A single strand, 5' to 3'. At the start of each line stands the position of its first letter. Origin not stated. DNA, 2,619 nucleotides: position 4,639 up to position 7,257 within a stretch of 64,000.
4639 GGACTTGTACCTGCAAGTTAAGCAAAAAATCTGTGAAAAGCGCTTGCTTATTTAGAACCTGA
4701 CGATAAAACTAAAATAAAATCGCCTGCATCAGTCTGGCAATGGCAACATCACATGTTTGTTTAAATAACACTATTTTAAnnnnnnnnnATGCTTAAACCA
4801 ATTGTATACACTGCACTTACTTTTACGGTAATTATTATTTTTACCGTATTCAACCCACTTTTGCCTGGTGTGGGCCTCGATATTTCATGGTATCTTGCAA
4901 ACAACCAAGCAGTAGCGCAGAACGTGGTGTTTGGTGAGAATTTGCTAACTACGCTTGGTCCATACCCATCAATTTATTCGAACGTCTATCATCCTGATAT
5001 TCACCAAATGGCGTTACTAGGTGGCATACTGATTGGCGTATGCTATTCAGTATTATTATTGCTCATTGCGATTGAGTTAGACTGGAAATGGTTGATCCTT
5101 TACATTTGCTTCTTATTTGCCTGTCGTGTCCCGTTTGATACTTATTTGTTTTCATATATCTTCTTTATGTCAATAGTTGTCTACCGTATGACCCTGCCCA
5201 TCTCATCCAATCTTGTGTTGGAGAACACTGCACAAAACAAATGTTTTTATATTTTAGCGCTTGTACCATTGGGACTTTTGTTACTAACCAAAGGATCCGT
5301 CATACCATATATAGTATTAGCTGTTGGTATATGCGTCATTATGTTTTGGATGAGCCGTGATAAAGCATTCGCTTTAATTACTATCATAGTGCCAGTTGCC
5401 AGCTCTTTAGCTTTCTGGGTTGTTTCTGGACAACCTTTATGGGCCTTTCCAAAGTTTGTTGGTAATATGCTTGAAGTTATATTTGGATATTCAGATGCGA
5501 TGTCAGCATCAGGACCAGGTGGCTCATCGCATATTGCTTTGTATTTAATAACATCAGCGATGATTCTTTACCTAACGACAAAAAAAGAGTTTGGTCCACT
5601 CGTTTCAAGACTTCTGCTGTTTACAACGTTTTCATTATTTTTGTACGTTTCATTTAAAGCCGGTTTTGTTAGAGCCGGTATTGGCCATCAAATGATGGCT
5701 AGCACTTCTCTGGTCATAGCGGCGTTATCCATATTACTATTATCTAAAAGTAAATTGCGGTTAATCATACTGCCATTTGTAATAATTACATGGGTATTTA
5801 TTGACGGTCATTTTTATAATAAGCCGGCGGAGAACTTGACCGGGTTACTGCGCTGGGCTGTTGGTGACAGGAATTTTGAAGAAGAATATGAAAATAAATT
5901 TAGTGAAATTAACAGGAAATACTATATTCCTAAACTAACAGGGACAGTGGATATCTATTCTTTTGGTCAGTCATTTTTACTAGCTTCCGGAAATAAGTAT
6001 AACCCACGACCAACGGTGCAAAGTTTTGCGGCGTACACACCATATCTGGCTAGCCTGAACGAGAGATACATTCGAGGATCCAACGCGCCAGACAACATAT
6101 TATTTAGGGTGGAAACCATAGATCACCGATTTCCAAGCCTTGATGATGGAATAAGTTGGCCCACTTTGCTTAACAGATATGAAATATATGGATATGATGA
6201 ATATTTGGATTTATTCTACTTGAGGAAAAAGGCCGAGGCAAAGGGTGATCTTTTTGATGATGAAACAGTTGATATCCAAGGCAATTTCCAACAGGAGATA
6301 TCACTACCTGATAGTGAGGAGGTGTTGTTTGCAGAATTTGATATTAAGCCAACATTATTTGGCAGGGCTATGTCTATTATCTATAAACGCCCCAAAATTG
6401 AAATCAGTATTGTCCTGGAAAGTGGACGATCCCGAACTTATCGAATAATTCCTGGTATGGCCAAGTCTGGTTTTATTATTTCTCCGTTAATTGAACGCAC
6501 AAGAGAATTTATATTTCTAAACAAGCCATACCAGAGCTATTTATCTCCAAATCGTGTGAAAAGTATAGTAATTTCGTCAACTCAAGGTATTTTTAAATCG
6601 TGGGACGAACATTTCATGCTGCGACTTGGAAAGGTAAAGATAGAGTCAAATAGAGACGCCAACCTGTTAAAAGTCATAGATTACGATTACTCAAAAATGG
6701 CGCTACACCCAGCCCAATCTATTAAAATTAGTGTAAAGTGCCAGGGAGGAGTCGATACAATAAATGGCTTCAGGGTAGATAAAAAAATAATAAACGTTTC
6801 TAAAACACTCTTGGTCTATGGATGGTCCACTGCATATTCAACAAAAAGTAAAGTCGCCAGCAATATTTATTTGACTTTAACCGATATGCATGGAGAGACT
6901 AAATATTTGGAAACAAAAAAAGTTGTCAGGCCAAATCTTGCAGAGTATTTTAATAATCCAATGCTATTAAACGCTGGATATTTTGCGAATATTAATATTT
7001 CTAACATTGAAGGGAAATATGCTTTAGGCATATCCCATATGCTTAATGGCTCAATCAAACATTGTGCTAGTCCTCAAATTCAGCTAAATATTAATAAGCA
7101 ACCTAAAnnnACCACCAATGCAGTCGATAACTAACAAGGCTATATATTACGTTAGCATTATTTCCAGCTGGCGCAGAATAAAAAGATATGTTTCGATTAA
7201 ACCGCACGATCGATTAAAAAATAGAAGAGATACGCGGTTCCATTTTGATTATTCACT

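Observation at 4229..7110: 776-aa GT-C-like membrane protein divergently transcribed from the DprE1/DprE2/GT2 operon - candidate periplasmic transferase for the modified lipid-linked sugar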

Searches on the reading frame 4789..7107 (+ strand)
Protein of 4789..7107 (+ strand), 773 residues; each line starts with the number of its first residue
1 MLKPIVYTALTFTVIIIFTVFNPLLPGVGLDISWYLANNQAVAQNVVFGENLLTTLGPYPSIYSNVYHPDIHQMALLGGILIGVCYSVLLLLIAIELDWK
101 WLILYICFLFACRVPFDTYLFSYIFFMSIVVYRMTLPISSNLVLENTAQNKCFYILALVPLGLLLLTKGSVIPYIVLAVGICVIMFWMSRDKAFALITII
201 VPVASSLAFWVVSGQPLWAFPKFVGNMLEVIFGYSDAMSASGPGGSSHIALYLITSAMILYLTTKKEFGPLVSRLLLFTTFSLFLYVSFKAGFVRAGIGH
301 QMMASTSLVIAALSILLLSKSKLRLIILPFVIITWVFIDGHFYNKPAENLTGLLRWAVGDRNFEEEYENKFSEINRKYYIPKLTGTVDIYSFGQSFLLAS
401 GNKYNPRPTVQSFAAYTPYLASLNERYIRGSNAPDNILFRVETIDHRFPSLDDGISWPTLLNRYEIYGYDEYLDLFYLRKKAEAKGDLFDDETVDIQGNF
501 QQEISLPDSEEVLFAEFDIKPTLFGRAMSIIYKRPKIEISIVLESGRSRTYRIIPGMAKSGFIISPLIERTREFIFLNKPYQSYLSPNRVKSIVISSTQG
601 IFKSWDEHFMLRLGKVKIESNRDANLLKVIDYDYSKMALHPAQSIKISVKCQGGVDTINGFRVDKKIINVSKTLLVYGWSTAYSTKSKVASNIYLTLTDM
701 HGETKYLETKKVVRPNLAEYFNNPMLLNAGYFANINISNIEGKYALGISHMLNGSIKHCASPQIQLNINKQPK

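Call 5: search_protein_families(library=pfam, proteins=[window:4789-7107:+], max_evalue=0.01)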
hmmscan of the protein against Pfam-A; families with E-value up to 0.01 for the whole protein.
window:4789-7107:+ (773 aa): 0 families

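Call 6: search_protein_families(library=ncbifam, proteins=[window:4789-7107:+], max_evalue=0.01)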
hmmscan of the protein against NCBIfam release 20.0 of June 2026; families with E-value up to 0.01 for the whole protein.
window:4789-7107:+ (773 aa): 0 families

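Call 7: find_homologous_proteins(query=window:4789-7107:+)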
Query window:4789-7107:+ (773 aa): 39 proteins with E <= 0.001 among 8000 candidates.
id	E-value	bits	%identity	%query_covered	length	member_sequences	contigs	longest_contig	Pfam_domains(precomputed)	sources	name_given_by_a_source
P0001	0.0e+0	1742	100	100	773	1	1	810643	-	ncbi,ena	-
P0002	3.0e-267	907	56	99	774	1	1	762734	-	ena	-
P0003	6.9e-150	519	37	97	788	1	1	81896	-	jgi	jgi:hypothetical protein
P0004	6.2e-146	506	35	98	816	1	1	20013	-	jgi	jgi:hypothetical protein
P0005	3.8e-142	493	35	96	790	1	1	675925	-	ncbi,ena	-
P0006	2.2e-127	444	33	99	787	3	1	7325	-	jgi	jgi:hypothetical protein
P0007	5.0e-123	430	38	78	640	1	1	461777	-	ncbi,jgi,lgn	ncbi:MAG: hypothetical protein WC748_00990 [Legionellales bacterium]|jgi:hypothetical protein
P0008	2.3e-120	421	32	95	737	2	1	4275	-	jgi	jgi:hypothetical protein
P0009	2.5e-120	421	37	80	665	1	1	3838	-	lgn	-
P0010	2.4e-118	414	34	96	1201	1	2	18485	PF00535.33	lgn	-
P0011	4.2e-116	407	35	79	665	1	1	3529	-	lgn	-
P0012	1.1e-109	386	30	97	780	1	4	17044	-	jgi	-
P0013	6.4e-102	360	30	98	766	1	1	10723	-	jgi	jgi:hypothetical protein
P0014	1.8e-101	358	34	79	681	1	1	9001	-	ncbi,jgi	jgi:hypothetical protein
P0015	2.2e-101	358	33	82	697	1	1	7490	-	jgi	-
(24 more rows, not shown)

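Call 12: search_solved_structures(query=A1, max_evalue=10)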
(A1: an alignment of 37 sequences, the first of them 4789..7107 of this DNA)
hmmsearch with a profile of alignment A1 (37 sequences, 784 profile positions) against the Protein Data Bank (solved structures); distinct sequences matched with E-value up to 10: 1.
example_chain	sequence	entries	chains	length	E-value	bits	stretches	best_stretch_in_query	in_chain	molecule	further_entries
8c4d_A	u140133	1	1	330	0.0012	20.2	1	664-758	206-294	N-acetylmuramoyl-L-alanine amidase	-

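Call 17: find_encoding_contigs(protein=P0010, flank=8000, max_places=3)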
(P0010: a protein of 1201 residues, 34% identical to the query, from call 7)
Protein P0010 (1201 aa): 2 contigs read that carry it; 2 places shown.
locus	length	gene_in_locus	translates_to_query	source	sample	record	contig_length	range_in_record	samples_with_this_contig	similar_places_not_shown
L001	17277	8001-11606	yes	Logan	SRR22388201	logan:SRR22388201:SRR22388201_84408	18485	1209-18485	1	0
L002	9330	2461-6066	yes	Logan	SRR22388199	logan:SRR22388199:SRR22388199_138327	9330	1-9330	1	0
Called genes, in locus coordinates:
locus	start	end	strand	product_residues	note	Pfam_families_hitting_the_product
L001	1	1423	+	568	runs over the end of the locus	PF00535:Glycos_transf_2, PF10364:NKWYS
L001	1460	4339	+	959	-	PF00535:Glycos_transf_2, PF13641:Glyco_tranf_2_3 (weak), PF00535:Glycos_transf_2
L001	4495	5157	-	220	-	-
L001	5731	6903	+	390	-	PF03446:NAD_binding_2 (faint), PF03721:UDPG_MGDP_dh_N, PF00984:UDPG_MGDP_dh, PF03720:UDPG_MGDP_dh_C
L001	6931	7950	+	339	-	PF01370:Epimerase, PF07993:NAD_binding_4 (faint), PF13460:NAD_binding_10, PF16363:GDP_Man_Dehyd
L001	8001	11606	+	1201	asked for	PF00535:Glycos_transf_2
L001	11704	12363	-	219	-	PF08241:Methyltransf_11 (weak)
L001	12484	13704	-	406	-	-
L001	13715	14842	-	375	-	PF05050:Methyltransf_21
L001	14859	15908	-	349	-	-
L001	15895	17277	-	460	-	?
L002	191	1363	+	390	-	PF03446:NAD_binding_2 (faint), PF03721:UDPG_MGDP_dh_N, PF00984:UDPG_MGDP_dh, PF03720:UDPG_MGDP_dh_C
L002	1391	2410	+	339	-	PF01370:Epimerase, PF07993:NAD_binding_4 (faint), PF13460:NAD_binding_10, PF16363:GDP_Man_Dehyd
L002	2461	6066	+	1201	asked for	PF00535:Glycos_transf_2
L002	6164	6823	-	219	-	PF08241:Methyltransf_11 (weak)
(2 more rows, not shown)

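Call 18: find_encoding_contigs(protein=P0002, flank=10000, max_places=2)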
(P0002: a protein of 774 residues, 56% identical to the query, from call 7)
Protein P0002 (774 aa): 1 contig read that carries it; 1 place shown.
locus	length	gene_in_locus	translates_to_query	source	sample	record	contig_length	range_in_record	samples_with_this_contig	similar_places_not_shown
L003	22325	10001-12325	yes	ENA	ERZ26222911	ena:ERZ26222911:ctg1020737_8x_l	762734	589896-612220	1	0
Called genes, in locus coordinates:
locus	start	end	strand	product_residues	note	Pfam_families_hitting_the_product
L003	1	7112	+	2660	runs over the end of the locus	PF00930:DPPIV_N (faint), PF07676:PD40, PF26549:Tricorn_N, PF26550:Tricorn_2nd (faint), PF13424:TPR_12, PF17874:TPR_MalT (weak), PF13424:TPR_12, PF12770:CHAT, +9 more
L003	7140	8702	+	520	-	PF02321:OEP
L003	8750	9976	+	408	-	PF02655:ATP-grasp_3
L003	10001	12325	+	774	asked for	-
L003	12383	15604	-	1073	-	PF02811:PHP, PF07733:DNA_pol3_alpha, PF17657:DNA_pol3_finger, PF14579:HHH_6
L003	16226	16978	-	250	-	PF00535:Glycos_transf_2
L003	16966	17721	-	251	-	PF13489:Methyltransf_23, PF08242:Methyltransf_12 (weak)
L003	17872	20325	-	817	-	-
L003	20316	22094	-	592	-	PF10131:PTPS_related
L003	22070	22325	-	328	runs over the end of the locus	-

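Call 19: predict_structure(alignment_id=A1)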
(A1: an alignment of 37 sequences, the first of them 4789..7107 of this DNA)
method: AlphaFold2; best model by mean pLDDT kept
length: 773 residues; sequences in the alignment: 37
mean_pLDDT: 89.5   pTM: 0.84
mean pLDDT of the five models: 89.5, 88.5, 88.1, 88.0, 87.8
residues with pLDDT >= 90: 509; 70-90: 209; 50-70: 41; < 50: 14
segments of 3 or more residues with pLDDT < 50: 632-643
pLDDT, mean of each block of 10 residues (from residue 1): 94 94 92 94 95 95 95 95 98 94 93 89 98 96 96 98 95 96 97 98 98 97 94 84 77 96 95 96 96 80 94 95 91 91 70 87 92 88 93 94 95 93 95 96 91 94 89 87 82 93 94 96 91 92 95 95 95 88 90 89 88 91 64 46 64 85 81 83 67 89 87 82 85 81 91 85 85 47
secondary structure, 60 per line:
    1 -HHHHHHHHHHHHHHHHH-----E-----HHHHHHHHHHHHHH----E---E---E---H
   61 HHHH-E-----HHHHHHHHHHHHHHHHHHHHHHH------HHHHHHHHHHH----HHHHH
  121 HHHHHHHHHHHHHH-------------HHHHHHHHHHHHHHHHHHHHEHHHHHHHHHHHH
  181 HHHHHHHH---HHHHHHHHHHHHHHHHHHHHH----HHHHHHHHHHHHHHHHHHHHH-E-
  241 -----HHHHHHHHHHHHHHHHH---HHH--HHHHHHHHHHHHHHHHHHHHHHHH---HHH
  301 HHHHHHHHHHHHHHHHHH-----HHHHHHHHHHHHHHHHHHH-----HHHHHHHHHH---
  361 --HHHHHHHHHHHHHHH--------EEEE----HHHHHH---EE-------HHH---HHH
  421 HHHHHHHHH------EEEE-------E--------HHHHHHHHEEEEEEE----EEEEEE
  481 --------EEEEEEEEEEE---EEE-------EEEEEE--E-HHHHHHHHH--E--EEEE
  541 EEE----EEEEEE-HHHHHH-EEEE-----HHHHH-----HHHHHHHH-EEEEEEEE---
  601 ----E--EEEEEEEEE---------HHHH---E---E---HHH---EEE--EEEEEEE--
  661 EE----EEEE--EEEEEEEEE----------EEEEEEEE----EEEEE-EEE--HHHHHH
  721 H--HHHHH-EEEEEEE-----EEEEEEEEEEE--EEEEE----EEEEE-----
elements in order (helices of 4 or more, strands of 3 or more residues): H2-18 H30-43 H60-64 H72-94 H101-111 H116-134 H148-167 H169-188 H192-212 H217-237 H246-262 H271-294 H298-318 H324-342 H348-357 H363-377 E386-389 H394-399 H418-429 E436-439 H456-463 E464-470 E475-480 E489-499 E503-505 E513-518 H523-531 E537-543 E548-553 H555-560 E562-565 H571-575 H581-588 E590-597 E608-616 H626-629 E647-649 E652-658 E667-670 E673-681 E692-699 E704-708 E710-712 H715-721 H724-728 E730-736 E742-752 E755-759 E764-768

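Call 22: fold_search(model_id=the predicted structure, library=pdb)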
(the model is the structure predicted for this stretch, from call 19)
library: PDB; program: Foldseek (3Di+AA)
matches with E <= 10: 1365; with E <= 0.001: 0
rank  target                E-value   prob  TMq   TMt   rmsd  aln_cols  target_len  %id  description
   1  9gry_B                1.3e-02  0.66  0.09  0.24  18.8       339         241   10  Cryo-EM structure of human SLC35B1-Q113F variant with AMP-PNP (released 2025-05-21)
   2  9gxh_A                1.4e-02  1.00  0.10  0.47   5.3       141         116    6  Nanobody bound to TBA G-quadruplex (released 2025-06-11)
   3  4umg                  1.5e-02  1.00  0.11  0.54   5.2       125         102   14  Crystal structure of the Lin-41 filamin domain (released 2014-10-01)
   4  6oe6_A                2.6e-02  0.99  0.10  0.44   6.5       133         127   13  Structure of a Uncharacterized protein from Leptospira interrogans serogroup Icterohaemorrhagiae serovar Copenhageni ( (released 2019-04-17)
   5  5gs0_H                3.5e-02  1.00  0.11  0.56   4.3       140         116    6  Crystal structure of the complex of TLR3 and bi-specific diabody (released 2016-10-12)
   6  8uin_G                3.5e-02  0.75  0.10  0.12  19.8       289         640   10  Structure of the C3bBb-albicin complex (released 2024-05-08)
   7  2qki_A                3.8e-02  0.77  0.10  0.12  19.4       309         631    7  Human C3c in complex with the inhibitor compstatin (released 2007-08-14)
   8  5iwl_A                5.5e-02  0.63  0.10  0.28  17.6       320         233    6  CD47-diabody complex (released 2016-06-29)
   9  8ejk_E                5.5e-02  0.57  0.10  0.29  20.6       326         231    7  Structure of FFAR1-Gq complex bound to TAK-875 in a lipid nanodisc (released 2023-05-24)
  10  8afe_I                6.0e-02  0.98  0.09  0.46   8.0       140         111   10  Cryo-EM structure of crescentin filaments (stutter mutant, C1 symmetry and small box) (released 2023-08-16)
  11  6k41_H                6.0e-02  0.69  0.11  0.30  19.8       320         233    7  cryo-EM structure of alpha2BAR-GoA complex (released 2020-04-15)
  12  9mlk_H                6.2e-02  0.94  0.09  0.43   8.3       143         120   11  Post-fusion HERV-K Envelope Protein in complex with Kenv-4 Fab (released 2025-07-30)
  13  7dw9_S                6.2e-02  0.51  0.10  0.27  20.0       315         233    6  Cryo-EM structure of human V2 vasopressin receptor in complex with an Gs protein (released 2021-07-21)
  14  7f5h_D                6.5e-02  0.99  0.10  0.48   5.8       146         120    6  The crystal structure of RBD-Nanobody complex, DL28 (SC4) (released 2022-06-29)
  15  4nob                  6.8e-02  0.97  0.10  0.46   5.2       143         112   10  Crystal structure of the 1st Ig domain from mouse Polymeric Immunoglobulin receptor [PSI-NYSGRC-006220] (released 2013-12-04)
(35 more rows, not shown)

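Call 23: search_protein_representatives(protein=window:4789-7107:+)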
Query: 773 residues. Proteins with E-value up to 0.001 (for the whole library): 5914; up to 1e-10: 4065; up to 1e-30: 1407. The best 150 are listed.
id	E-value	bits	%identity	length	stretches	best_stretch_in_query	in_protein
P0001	0.0e+00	1741.7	100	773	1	1-773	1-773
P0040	4.0e-152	524.3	37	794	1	8-766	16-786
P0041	2.7e-146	505.0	32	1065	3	11-760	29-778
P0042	1.0e-143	496.5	36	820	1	3-770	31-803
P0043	3.5e-142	491.4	35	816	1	2-768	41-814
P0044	4.1e-142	491.2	32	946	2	10-763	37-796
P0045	8.9e-140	483.5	31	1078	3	8-769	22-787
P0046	1.1e-139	483.2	34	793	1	8-769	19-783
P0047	1.4e-136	472.9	34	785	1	5-769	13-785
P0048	2.1e-136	472.3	30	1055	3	6-772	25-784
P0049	4.1e-132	458.1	36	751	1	25-763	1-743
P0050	4.5e-131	454.7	37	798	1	9-750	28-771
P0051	8.8e-131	453.7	34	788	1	13-768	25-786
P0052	9.6e-131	453.6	35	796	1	9-766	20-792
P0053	2.5e-128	445.6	32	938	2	10-762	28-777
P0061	4.5e-124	431.5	32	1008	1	9-769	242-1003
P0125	7.5e-106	371.3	31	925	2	7-750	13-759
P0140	5.9e-104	365.0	32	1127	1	7-771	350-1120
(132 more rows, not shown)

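Call 25: search_protein_families(library=pfam, alignment_id=A1, max_evalue=1)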
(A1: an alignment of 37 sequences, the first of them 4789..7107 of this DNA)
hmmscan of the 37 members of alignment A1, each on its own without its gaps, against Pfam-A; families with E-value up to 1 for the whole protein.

A. member 1, window:4789-7107:+ (773 aa): 0 families

B. families by the number of members that match (of 37 scanned): 13 families
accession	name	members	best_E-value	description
PF01004.24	Flavi_M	2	0.028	Flavivirus envelope glycoprotein M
PF13567.11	DUF4131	2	0.29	Domain of unknown function (DUF4131)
PF00535.33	Glycos_transf_2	1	3.7e-18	Glycosyl transferase family 2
PF11729.14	Capsid-VNN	1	0.011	nodavirus capsid protein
PF13244.11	MbhD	1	0.022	MBH, subunit D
PF14746.11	WASH-7_C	1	0.049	WASH complex subunit 7, C-terminal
PF01331.24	mRNA_cap_enzyme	1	0.099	mRNA capping enzyme, catalytic domain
PF04048.20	Sec8_N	1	0.16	Exocyst complex component Sec8 N-terminal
PF22090.1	Gins51_C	1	0.19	Gins51, C-terminal domain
PF13396.11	PLDc_N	1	0.24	Phospholipase_D-nuclease N-terminal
PF07679.22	I-set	1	0.28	Immunoglobulin I-set domain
PF18303.6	Saf_2TM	1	0.36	SAVED-fused 2TM effector domain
PF14897.12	EpsG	1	0.41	EpsG family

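Call 31: find_related_loci(query=A1, collection=genome_contigs, flank=10000)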
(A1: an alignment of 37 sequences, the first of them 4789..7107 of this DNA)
Query A1 (773 aa) in genome_contigs; peptide patterns used: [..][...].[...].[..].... (x = any residue, [..] = any of these).
361 stretches matched a pattern; 315 encode a relative of the query (tblastn E <= 1e-3); the best 80 are kept; 80 distinct loci.
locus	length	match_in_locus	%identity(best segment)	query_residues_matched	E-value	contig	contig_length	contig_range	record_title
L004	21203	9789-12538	34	5-769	2e-138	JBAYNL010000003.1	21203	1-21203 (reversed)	MAG: Candidatus Gracilibacteria bacterium isolate SO_2016_LW1_63 scaffold02309_LW64-88_2016, whole genome shotgun sequen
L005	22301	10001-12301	34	5-770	2e-137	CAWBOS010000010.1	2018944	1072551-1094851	MAG: uncultured delta proteobacterium isolate MFD01299.bin.3.111 genome assembly, contig: contig_6028, whole genome shot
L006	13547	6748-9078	35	2-770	3e-131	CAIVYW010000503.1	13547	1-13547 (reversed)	MAG: uncultured Methylococcaceae bacterium isolate MJ110516B_bin-0860 genome assembly, contig: bin-0860:503/618, whole g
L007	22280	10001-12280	33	13-770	1e-130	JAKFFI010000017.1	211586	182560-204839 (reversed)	MAG: Porticoccaceae bacterium isolate LC096 contig-124_22, whole genome shotgun sequence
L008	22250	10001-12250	35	21-770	9e-130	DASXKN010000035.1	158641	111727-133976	MAG TPA_asm: Lysobacteraceae bacterium isolate SMAG_U5277 k141_3001526, whole genome shotgun sequence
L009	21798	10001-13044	33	13-770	1e-129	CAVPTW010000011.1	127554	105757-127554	MAG: uncultured Gammaproteobacteria bacterium isolate MFD10097.bin.1.40 genome assembly, contig: contig_1980, whole geno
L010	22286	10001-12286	31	13-773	2e-126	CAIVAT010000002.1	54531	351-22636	MAG: uncultured Bacteroidales bacterium isolate AM-2014_bin-2870 genome assembly, contig: bin-2870:002/195, whole genome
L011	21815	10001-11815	38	13-614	1e-124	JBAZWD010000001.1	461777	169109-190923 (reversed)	MAG: Legionellales bacterium isolate SO_2017_GW1_269 NODE_137_length_461777_cov_1.491253_OW334_2017, whole genome shotgu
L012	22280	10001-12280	32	13-770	9e-122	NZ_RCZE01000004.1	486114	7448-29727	Pseudomonas arsenicoxydans strain E3 scaffold4.1, whole genome shotgun sequence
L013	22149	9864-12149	31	10-770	1e-119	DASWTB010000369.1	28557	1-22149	MAG TPA_asm: Pseudoduganella sp. isolate SMAG_U3564 k141_81413, whole genome shotgun sequence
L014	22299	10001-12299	36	2-761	8e-128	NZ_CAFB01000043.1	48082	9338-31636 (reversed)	Candidatus Glomeribacter gigasporarum BEG34, whole genome shotgun sequence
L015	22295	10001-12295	33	6-772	1e-122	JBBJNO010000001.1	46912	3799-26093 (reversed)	MAG: Luteimonas sp. isolate RUP_SRG_04 MBC-RUP_F0-S0_299, whole genome shotgun sequence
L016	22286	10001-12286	30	10-770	2e-115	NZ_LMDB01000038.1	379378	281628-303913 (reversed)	Duganella sp. Root336D2 contig_8, whole genome shotgun sequence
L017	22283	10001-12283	32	13-769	5e-115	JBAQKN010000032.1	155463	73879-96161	MAG: Pseudobdellovibrio sp. isolate MFD12081_ilm_asm_bin6 k127_24188, whole genome shotgun sequence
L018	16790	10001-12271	31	15-771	1e-113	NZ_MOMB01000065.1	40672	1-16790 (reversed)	Erwinia sp. OLFS4 NODE_33_length_40672_cov_49.9099_ID_65, whole genome shotgun sequence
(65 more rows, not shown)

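Call 48: search_dna_similar(query=window:4789-7107:+, collection=phages, mode=protein, max_evalue=0.001, max_rows=10)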
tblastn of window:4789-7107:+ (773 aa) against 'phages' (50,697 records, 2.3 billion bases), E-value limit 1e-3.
Records with a match: 2; places in all: 2; records where one place covers at least 80% of the query: 0.
Best place of each record, by identity: <60% 2.
By first word of the organism name: Leptospira 1; Bacteriophage 1.
By host as written in the record: Didelphis marsupialis 1; - 1.
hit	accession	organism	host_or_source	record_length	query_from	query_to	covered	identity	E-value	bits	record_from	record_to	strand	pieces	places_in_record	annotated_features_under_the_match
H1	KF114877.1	Leptospira phage vB_LnoZ_CZ214-LE1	Didelphis marsupialis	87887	385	568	24%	25.6%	4e-6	57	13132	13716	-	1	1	hypothetical protein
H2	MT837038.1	Bacteriophage sp.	human fecal samples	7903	408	574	22%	25.4%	1e-4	52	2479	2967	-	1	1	record has no annotation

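Call 50: search_dna_similar(query=window:4789-7107:+, collection=plasmids, mode=protein, max_evalue=0.00001, max_rows=25)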
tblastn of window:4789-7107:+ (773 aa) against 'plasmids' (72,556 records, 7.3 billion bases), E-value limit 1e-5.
Records with a match: 3; places in all: 3; records where one place covers at least 80% of the query: 1.
Best place of each record, by identity: <60% 3.
By first word of the organism name: Rhizobium 2; Burkholderia 1.
By predicted mobility (MOB-suite, as given by PLSDB): non-mobilizable 3.
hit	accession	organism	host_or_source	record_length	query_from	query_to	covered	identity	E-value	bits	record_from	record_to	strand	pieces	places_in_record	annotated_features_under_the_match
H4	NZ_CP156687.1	Burkholderia stagnalis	Bacterial cells,soils collected in ...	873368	23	767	82%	29.3%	3e-54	306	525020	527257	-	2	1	hypothetical protein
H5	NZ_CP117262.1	Rhizobium tumorigenes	Rubus sp.,pure bacterial culture,Aerial ...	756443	362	653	38%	27.1%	2e-30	137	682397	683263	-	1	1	hypothetical protein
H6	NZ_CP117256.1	Rhizobium tumorigenes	Rubus sp.,pure bacterial culture,Aerial ...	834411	362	596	30%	32.9%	1e-30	138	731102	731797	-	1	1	hypothetical protein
